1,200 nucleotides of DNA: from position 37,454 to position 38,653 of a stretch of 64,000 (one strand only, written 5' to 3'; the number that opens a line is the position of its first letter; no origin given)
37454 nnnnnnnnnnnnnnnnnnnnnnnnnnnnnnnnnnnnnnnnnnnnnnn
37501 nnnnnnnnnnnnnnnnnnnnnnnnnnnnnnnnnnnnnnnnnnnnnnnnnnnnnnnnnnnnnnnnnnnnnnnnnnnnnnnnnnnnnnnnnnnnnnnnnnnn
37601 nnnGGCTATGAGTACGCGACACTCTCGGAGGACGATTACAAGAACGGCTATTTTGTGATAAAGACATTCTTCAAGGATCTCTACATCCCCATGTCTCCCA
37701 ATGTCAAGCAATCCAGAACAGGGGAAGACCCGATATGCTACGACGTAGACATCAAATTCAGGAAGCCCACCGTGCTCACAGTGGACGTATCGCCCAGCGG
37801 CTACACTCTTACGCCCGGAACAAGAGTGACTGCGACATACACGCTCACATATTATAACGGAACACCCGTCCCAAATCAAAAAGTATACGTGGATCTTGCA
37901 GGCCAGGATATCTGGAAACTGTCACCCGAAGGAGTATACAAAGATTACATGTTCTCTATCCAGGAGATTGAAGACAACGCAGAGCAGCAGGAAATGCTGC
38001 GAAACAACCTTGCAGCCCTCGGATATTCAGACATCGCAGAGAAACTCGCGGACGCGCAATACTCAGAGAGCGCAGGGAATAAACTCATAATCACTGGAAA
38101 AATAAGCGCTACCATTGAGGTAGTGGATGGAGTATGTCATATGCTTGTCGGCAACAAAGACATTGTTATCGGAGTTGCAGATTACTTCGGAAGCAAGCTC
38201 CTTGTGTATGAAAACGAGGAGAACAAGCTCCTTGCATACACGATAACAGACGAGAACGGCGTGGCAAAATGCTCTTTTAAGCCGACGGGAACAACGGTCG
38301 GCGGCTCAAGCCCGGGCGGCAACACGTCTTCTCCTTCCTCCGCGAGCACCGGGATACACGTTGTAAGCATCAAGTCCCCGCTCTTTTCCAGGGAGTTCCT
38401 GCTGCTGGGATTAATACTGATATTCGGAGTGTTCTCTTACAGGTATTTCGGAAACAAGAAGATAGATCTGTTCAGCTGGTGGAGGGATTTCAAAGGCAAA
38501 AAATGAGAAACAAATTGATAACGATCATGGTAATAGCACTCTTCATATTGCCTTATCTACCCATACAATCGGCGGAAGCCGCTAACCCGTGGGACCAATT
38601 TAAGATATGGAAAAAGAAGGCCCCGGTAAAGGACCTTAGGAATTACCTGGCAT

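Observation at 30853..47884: Cell-envelope island: giant vWA surface protein, five tandem paralogous membrane proteins, Cys-rich modules, SPFH and pilin-like proteins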

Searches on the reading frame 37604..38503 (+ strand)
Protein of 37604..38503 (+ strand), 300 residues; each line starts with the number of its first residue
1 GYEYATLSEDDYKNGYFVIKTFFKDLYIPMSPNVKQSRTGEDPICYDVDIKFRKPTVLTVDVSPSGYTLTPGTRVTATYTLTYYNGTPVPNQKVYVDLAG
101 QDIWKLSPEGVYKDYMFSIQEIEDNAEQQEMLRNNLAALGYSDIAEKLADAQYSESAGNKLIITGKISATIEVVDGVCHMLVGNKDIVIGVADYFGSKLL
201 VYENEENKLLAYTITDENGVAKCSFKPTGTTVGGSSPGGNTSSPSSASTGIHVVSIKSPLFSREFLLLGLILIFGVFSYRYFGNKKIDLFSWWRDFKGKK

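Call 27: search_protein_families(library=pfam, proteins=[window:37604-38503:+], max_evalue=1)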
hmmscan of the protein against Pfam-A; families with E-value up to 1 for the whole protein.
window:37604-38503:+ (300 aa): 1 family
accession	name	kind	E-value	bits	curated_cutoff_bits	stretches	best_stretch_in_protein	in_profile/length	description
PF02369.22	Big_1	-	0.13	12.9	34.9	0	73-102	17-46/93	Bacterial Ig-like domain (group 1)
